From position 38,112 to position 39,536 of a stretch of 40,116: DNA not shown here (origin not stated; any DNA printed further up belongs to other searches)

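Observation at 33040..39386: CoA-centred minus-strand cluster: a split HGD-D (radical dehydratase-like) pair wired to a PHP phosphoesterase, an alpha-only ADP-forming CoA-ligase module, CoaE and a methyltransferase, with no activator ATPase in view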

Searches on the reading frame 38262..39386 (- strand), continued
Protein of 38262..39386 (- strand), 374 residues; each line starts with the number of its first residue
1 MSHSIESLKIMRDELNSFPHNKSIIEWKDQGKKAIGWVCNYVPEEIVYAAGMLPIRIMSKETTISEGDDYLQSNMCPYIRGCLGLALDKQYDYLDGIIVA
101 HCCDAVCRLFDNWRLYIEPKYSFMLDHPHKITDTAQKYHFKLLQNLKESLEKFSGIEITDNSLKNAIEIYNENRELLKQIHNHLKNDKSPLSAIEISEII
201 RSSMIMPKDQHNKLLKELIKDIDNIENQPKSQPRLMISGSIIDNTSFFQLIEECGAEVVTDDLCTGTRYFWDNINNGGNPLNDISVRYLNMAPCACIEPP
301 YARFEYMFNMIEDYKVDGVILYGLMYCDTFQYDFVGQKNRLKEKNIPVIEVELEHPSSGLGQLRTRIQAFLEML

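Call 19: search_solved_structures(query=window:38262-39386:-, max_evalue=0.001, show_alignments=3)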
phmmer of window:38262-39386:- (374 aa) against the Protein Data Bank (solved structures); distinct sequences matched with E-value up to 0.001: 5.
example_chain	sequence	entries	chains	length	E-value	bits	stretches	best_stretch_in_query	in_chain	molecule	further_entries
8s02_B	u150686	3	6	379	9e-59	202.7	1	26-374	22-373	BzdN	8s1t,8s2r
3o3m_B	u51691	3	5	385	4.5e-52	180.7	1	21-374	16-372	beta subunit 2-hydroxyacyl-CoA dehydratase | beta-subunit 2-hydroxyacyl-CoA dehydratase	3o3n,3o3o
6eno_A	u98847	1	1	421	1.7e-41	145.9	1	25-374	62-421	Dehydratase family protein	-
7yyl_C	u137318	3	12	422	1.7e-41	145.9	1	25-374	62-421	Dehydratase family protein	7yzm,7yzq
9g87_B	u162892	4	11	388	7.2e-32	114.2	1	14-372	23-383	3-methylbenzoyl-CoA reductase gamma subunit MbdN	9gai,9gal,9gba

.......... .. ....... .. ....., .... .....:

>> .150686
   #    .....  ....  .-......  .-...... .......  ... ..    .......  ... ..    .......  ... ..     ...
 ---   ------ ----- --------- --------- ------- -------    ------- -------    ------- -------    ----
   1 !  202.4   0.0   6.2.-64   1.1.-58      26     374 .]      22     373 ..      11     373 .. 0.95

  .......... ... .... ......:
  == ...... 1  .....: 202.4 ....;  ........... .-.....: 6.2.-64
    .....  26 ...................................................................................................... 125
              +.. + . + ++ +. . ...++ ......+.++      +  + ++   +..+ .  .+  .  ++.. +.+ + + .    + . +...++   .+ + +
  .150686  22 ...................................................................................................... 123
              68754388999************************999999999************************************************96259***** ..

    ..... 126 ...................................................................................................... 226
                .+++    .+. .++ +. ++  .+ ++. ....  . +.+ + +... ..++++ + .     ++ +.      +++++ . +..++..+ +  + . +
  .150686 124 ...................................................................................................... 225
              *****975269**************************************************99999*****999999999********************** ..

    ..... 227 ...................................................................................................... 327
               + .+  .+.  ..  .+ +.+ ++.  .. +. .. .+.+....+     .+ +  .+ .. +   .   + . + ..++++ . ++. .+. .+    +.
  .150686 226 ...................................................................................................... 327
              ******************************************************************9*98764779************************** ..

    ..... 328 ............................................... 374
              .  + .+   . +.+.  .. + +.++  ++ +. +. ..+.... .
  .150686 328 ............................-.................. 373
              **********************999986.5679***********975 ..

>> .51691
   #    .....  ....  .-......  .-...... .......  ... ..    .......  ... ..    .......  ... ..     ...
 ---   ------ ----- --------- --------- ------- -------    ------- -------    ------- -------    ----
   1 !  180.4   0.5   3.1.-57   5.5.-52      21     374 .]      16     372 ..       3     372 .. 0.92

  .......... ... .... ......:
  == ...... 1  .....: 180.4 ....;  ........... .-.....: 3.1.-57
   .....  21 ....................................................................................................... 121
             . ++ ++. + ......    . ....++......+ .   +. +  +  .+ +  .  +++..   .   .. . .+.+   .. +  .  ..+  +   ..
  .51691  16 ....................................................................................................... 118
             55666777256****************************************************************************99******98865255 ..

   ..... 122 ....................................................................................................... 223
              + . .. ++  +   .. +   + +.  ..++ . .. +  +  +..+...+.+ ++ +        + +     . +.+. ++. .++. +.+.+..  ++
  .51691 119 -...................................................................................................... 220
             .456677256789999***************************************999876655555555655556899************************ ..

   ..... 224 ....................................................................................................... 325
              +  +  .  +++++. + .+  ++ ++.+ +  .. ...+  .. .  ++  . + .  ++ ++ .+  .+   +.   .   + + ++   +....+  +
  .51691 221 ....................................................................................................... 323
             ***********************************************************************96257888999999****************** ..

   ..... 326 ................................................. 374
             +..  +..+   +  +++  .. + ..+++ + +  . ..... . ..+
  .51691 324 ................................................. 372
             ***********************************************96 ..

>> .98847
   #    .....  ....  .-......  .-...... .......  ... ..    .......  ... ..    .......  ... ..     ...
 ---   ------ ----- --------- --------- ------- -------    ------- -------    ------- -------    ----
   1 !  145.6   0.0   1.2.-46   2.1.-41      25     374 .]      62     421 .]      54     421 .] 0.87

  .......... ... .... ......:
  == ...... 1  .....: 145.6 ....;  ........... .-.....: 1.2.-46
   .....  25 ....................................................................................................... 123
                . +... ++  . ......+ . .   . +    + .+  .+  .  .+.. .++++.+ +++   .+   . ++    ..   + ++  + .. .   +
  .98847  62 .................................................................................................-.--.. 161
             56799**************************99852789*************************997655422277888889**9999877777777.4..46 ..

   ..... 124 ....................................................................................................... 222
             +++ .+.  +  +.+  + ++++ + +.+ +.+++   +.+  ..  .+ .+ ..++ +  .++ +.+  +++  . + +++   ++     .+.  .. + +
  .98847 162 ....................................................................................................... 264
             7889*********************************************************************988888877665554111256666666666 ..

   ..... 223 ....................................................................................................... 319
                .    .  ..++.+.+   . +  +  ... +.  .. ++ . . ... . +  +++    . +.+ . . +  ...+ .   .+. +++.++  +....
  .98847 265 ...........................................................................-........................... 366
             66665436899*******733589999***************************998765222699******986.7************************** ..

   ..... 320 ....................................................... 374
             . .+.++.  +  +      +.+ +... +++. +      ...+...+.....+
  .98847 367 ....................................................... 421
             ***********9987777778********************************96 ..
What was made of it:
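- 38262..39386 (-): N-type (BzdN/HadC-like) subunit of a BCR/HAD-family Fe-S enzyme. It is predicted to bind an [8Fe-9S] double-cubane cluster through Cys39, 76, 103, 264, 294 and 327. Best solved relative is BzdN 8s02_B at 9e-59, then HadC and DCCP (call 19).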

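Call 27: find_related_loci(query=A1, collection=metagenome_contigs, flank=10000)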
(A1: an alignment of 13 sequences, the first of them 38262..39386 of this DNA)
Query A1 (374 aa) in metagenome_contigs; peptide patterns used: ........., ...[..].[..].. (x = any residue, [..] = any of these).
224 stretches matched a pattern; 151 encode a relative of the query (tblastn E <= 1e-3); the best 80 are kept; 80 distinct loci.
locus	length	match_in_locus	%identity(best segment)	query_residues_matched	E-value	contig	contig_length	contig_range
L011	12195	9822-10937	70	3-374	0e+0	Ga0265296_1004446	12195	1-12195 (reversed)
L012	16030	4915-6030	70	3-374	3e-180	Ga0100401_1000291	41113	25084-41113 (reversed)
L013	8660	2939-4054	70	3-374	3e-180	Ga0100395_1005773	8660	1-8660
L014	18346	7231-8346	70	3-374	3e-180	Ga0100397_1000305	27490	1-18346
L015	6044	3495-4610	69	3-374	0e+0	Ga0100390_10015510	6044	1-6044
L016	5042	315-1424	49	5-374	6e-132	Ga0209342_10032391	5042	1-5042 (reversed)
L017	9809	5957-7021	44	21-374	1e-118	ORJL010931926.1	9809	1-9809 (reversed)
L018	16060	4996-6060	47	21-374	9e-115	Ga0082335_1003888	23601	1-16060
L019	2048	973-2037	45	21-374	3e-121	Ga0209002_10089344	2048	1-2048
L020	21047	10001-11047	48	27-374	8e-113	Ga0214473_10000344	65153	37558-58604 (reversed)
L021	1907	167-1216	47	26-374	2e-118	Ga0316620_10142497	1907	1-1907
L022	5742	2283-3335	45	26-374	1e-109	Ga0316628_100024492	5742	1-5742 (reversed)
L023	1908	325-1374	46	26-374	1e-116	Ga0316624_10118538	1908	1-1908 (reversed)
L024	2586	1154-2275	43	1-374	7e-113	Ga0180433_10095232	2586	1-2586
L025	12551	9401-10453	44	26-374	1e-107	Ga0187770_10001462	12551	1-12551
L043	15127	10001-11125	40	4-374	4e-88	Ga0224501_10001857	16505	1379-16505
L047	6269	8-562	73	190-374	3e-85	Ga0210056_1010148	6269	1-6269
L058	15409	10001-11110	49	5-374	6e-131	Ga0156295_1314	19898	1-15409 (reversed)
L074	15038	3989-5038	37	28-374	1e-68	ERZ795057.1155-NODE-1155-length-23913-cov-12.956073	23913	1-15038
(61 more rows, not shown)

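Call 51: search_protein_families(library=pfam, proteins=[L058:4107-5093:+, L058:5094-5990:+, L058:5997-7118:+, L058:7584-9437:+, L058:9415-9984:+, L058:11572-13056:+, L058:13069-14097:+, L058:14317-15273:-, L002:6701-7750:-], max_evalue=0.001)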
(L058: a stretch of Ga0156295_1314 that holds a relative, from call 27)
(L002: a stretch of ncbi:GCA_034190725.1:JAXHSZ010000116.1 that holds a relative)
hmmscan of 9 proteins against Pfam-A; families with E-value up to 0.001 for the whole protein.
L058:4107-5093:+ (328 aa): 4 families
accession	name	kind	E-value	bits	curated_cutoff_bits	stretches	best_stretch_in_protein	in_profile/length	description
PF04542.20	Sigma70_r2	-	3.6e-16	59.1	24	1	82-151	1-70/71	Sigma-70 region 2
PF04545.22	Sigma70_r4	-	3.5e-12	46.1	24.1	1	257-305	3-49/50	Sigma-70, region 4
PF08279.18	HTH_11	-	2.2e-05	24.7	25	1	263-302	2-41/55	HTH domain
PF00140.25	Sigma70_r1_2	-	3.9e-05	24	22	1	43-69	1-27/34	Sigma-70 factor, region 1.2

L058:5094-5990:+ (298 aa): 2 families
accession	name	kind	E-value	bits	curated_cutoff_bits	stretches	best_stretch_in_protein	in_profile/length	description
PF00892.27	EamA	-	5.3e-27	95.2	28.2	2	165-297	3-134/135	EamA-like transporter family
PF10639.15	TMEM234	-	7.4e-07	29.7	30.1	1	74-138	45-110/113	Putative transmembrane family 234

L058:5997-7118:+ (373 aa): 1 family
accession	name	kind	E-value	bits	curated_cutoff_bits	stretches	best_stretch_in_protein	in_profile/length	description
PF05762.20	VWA_CoxE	-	5.3e-11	42.8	26.4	1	160-254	5-100/222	VWA domain containing CoxE-like protein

L058:7584-9437:+ (617 aa): 5 families
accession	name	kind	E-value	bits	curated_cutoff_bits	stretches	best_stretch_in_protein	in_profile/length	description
PF08459.17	UvrC_RNaseH_dom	-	1.4e-54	184.7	22.3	1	383-544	1-159/159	UvrC RNAse H endonuclease domain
PF22920.2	UvrC_RNaseH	-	3e-33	114.6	24.3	1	255-367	1-115/116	UvrC Ribonuclease H-like domain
PF01541.30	GIY-YIG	-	4.7e-11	43.3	22.6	1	16-92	2-78/78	GIY-YIG catalytic domain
PF14520.12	HHH_5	-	3.8e-10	40.5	27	1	559-606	3-51/57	Helix-hairpin-helix domain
PF12826.13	HHH_2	-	2.3e-09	37.7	27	1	563-612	8-57/64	Helix-hairpin-helix motif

L058:9415-9984:+ (189 aa): 5 families
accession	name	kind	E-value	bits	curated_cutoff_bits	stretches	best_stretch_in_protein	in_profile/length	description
PF13649.12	Methyltransf_25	-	5.2e-12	46.7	27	1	38-124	2-97/97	Methyltransferase domain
PF03848.20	TehB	-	6.8e-12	45.7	20.4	1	27-171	24-174/193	Tellurite resistance protein TehB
PF08241.18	Methyltransf_11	-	2.2e-09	38.3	21.2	1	38-128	1-95/95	Methyltransferase domain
PF13489.12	Methyltransf_23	-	8.4e-06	26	27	1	26-135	10-123/164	Methyltransferase domain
PF13847.12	Methyltransf_31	-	2.5e-05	24.4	27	1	35-132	5-113/145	Methyltransferase domain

L058:11572-13056:+ (494 aa): 4 families
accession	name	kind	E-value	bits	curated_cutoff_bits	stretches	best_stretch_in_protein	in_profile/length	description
PF01590.32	GAF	-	1.6e-18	67.9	22.4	2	8-136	6-131/133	GAF domain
PF13185.12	GAF_2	-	4.3e-17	63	28.6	2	224-311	51-135/136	GAF domain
PF00990.26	GGDEF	-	1.2e-13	51.6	23.8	1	326-451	3-134/161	Diguanylate cyclase, GGDEF domain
PF13492.12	GAF_3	-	4.1e-05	24.4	27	0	8-133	6-122/129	GAF domain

L058:13069-14097:+ (342 aa): 5 families
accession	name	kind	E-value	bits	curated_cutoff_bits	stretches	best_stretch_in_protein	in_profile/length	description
PF06723.19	MreB_Mbl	-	2.5e-135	450.9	27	1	13-335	2-324/327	MreB/Mbl protein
PF00022.25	Actin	-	2.7e-14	53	27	2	39-207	32-194/410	Actin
PF14450.12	FtsA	-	2.8e-10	41.1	31.8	1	159-312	1-107/127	Cell division protein FtsA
PF00012.26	HSP70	-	9e-08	31.2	20.6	1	107-204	136-239/599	Hsp70 protein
PF25216.1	Volactin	-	0.00025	21.1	35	0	36-197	44-207/321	Volactin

L058:14317-15273:- (318 aa): 10 families
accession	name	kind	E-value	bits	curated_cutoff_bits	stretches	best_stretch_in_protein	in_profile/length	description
PF13738.12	Pyr_redox_3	-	1.3e-64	218.8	30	1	10-292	1-305/305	Pyridine nucleotide-disulphide oxidoreductase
PF07992.20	Pyr_redox_2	-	6.1e-29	101.8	26.1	1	9-306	3-290/291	Pyridine nucleotide-disulphide oxidoreductase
PF03486.20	HI0933_like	-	1.9e-09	37.8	50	0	8-40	2-34/244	HI0933-like protein Rossmann domain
PF13434.12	Lys_Orn_oxgnase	-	5.5e-09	36.1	21.3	1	71-196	89-227/339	L-lysine 6-monooxygenase/L-ornithine 5-monooxygenase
PF01266.30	DAO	-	2.9e-07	30.8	27.9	0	9-40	2-33/353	FAD dependent oxidoreductase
PF13450.12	NAD_binding_8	-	1.1e-06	29.3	21.9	1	11-38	1-28/68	NAD(P)-binding Rossmann-like domain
PF00070.33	Pyr_redox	-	8.2e-06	26.7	22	1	161-225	1-66/82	Pyridine nucleotide-disulphide oxidoreductase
PF01134.28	GIDA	-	1.6e-05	24.6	22.1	0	9-35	2-28/391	Glucose inhibited division protein A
PF01946.23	Thi4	-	0.00018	21.3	26.2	0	7-37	18-49/235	Thi4 family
PF00890.30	FAD_binding_2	-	0.00073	19.3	20.4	1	9-39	2-32/414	FAD binding domain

L002:6701-7750:- (349 aa): 0 families

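Call 57: search_protein_families(library=pfam, proteins=[L014:124-732:-, L014:938-1417:-, L014:1647-2450:-, L014:2457-3329:-, L014:3332-4072:-, L014:4724-5851:-, L014:12654-13100:+, L014:13176-13985:+, L014:14633-15529:+, L014:15526-17247:+], max_evalue=0.001)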
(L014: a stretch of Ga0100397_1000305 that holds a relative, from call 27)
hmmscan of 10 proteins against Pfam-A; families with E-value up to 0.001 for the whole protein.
L014:124-732:- (202 aa): 1 family
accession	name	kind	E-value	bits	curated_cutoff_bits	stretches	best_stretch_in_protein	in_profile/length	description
PF01966.28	HD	-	1.8e-10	41.6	22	1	31-127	2-112/116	HD domain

L014:938-1417:- (159 aa): 1 family
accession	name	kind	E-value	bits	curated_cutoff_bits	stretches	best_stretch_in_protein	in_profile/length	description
PF01613.24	Flavin_Reduct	-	5.2e-42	144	27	1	12-146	2-140/153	Flavin reductase like domain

L014:1647-2450:- (267 aa): 4 families
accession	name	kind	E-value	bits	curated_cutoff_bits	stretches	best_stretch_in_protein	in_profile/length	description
PF12710.13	HAD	-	6.7e-19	69.5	27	1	61-229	1-188/189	haloacid dehalogenase-like hydrolase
PF08282.18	Hydrolase_3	-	4.2e-12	46.8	20.9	1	193-257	183-247/255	haloacid dehalogenase-like hydrolase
PF13419.12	HAD_2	-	8.2e-09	36.3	23.8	1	62-158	2-106/178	Haloacid dehalogenase-like hydrolase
PF00702.32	Hydrolase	-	2.5e-08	35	26.4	1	59-226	2-184/191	haloacid dehalogenase-like hydrolase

L014:2457-3329:- (290 aa): 4 families
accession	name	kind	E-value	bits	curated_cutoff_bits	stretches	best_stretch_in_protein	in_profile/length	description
PF01695.23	IstB_IS21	-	3.9e-18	66.3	24.1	1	80-220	60-195/238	IstB-like ATP binding protein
PF00004.35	AAA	-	4.2e-07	30.9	21.2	1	115-236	1-125/131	ATPase family associated with various cellular activities (AAA)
PF03969.22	AFG1_ATPase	-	1.1e-05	25.1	27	1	83-183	31-134/361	AFG1-like ATPase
PF00910.28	RNA_helicase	-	0.00043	21.2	21.5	0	116-203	2-77/105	RNA helicase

L014:3332-4072:- (246 aa): 0 families

L014:4724-5851:- (375 aa): 1 family
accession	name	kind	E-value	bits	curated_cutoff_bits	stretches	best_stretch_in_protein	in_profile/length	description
PF00162.24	PGK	-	1.1e-62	212.6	27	1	1-353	53-377/379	Phosphoglycerate kinase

L014:12654-13100:+ (148 aa): 0 families

L014:13176-13985:+ (269 aa): 2 families
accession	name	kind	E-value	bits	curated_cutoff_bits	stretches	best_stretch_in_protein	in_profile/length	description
PF03330.24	DPBB_1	-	5.3e-24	84.7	28.8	1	94-182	2-82/83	Lytic transglycolase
PF05036.18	SPOR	-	3.4e-15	56.6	21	1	195-256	4-64/76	SPOR domain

L014:14633-15529:+ (298 aa): 1 family
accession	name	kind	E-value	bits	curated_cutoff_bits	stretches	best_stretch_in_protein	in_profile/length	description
PF02754.22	CCG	-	1.8e-25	89.3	20.6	2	146-234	2-84/85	Cysteine-rich domain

L014:15526-17247:+ (573 aa): 1 family
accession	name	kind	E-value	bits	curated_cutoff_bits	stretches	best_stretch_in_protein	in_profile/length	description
PF01642.28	MM_CoA_mutase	-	1.6e-153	512.4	22.1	1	35-559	2-511/512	Methylmalonyl-CoA mutase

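Call 59: search_protein_families(library=pfam, proteins=[L043:7411-8922:+, L043:8946-9404:+, L043:12450-13856:+, L043:13882-14832:+, L018:6321-7106:+, L018:12744-13601:+, L020:11633-12508:+, L020:13720-14520:+, L001:2-994:-], max_evalue=0.001)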
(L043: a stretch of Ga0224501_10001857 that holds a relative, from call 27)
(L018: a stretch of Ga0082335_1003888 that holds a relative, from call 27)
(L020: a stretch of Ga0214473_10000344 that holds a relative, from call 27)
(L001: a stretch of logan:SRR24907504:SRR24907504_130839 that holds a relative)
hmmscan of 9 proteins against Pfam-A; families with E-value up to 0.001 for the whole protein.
L043:7411-8922:+ (503 aa): 8 families
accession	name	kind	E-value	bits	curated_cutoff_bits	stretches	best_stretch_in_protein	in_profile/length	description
PF13426.13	PAS_9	-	9.9e-27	93.7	27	2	148-251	2-103/103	PAS domain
PF02518.31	HATPase_c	-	1.7e-26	93.2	26.4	1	399-502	2-109/111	Histidine kinase-, DNA gyrase B-, and HSP90-like ATPase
PF08447.18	PAS_3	-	9.5e-26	90.3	25.6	2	36-116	4-86/89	PAS fold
PF08448.16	PAS_4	-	2e-25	89.6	23.1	2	16-127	1-110/110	PAS fold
PF00989.32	PAS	-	1.1e-21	77.4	22.6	2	11-122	2-113/113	PAS fold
PF13188.13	PAS_8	-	1.4e-13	50.6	21.8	2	10-65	1-55/65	PAS domain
PF00512.31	HisKA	-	1.3e-10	41.6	26.9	1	294-358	3-64/66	His Kinase A (phospho-acceptor) domain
PF14598.12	PAS_11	-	0.00091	19.6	25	0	43-89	24-71/109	PAS domain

L043:8946-9404:+ (152 aa): 1 family
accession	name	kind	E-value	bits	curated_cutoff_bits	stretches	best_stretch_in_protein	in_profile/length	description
PF00072.30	Response_reg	-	3.3e-29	101.7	30.2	1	6-115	1-110/111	Response regulator receiver domain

L043:12450-13856:+ (468 aa): 3 families
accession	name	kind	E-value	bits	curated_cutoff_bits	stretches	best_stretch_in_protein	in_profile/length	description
PF13607.11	Succ_CoA_lig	-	2.3e-47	160.6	27.4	1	157-295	1-138/138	Succinyl-CoA ligase like flavodoxin domain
PF13380.12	CoA_binding_2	-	4.9e-25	88.7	22.8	1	14-140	1-115/116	CoA binding domain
PF02629.25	CoA_binding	-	2.2e-16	60.8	22.3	1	13-104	3-97/97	CoA binding domain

L043:13882-14832:+ (316 aa): 1 family
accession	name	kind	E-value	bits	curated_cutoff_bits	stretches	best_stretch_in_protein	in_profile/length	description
PF04909.20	Amidohydro_2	-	9.4e-34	117.9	26.4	1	82-315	51-289/289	Amidohydrolase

L018:6321-7106:+ (261 aa): 1 family
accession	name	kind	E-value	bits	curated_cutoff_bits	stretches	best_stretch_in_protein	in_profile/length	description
PF01869.26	BcrAD_BadFG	-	3.8e-47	161.5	31.5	1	5-252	2-271/271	BadF/BadG/BcrA/BcrD ATPase family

L018:12744-13601:+ (285 aa): 1 family
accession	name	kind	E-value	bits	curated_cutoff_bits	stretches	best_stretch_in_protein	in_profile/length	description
PF01869.26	BcrAD_BadFG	-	5.2e-63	213.5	31.5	1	31-278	2-271/271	BadF/BadG/BcrA/BcrD ATPase family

L020:11633-12508:+ (291 aa): 3 families
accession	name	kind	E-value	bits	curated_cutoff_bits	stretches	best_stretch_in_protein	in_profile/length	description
PF01869.26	BcrAD_BadFG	-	3.7e-48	164.8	31.5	1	38-286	1-271/271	BadF/BadG/BcrA/BcrD ATPase family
PF22521.2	HypF_C_2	-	0.00022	21.5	27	1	204-264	154-217/241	Carbamoyltransferase, Kae1-like Domain, second subdomain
PF00814.31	TsaD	-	0.00063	20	24.8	0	204-272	190-251/264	tRNA N6-adenosine threonylcarbamoyltransferase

L020:13720-14520:+ (266 aa): 1 family
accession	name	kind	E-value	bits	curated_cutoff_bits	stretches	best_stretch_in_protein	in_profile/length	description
PF01869.26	BcrAD_BadFG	-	5.5e-64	216.7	31.5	1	5-252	2-271/271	BadF/BadG/BcrA/BcrD ATPase family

L001:2-994:- (331 aa): 3 families
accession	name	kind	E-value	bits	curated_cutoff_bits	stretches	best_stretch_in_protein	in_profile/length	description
PF13607.11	Succ_CoA_lig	-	2.3e-44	150.9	27.4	1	165-298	2-135/138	Succinyl-CoA ligase like flavodoxin domain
PF13380.12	CoA_binding_2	-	8.7e-20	71.8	22.8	1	21-146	1-114/116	CoA binding domain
PF02629.25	CoA_binding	-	2.4e-13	51.1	22.3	1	19-110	2-96/97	CoA binding domain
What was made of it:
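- Closest known: Uncharacterised N-ACT-O-ACT and N-ACT-O-O operons from metagenomes. Different: The intervening and trailing genes are BcrAD_BadFG ATPases (PF01869, call 59) instead of PHP plus ACD-alpha and CoaE.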
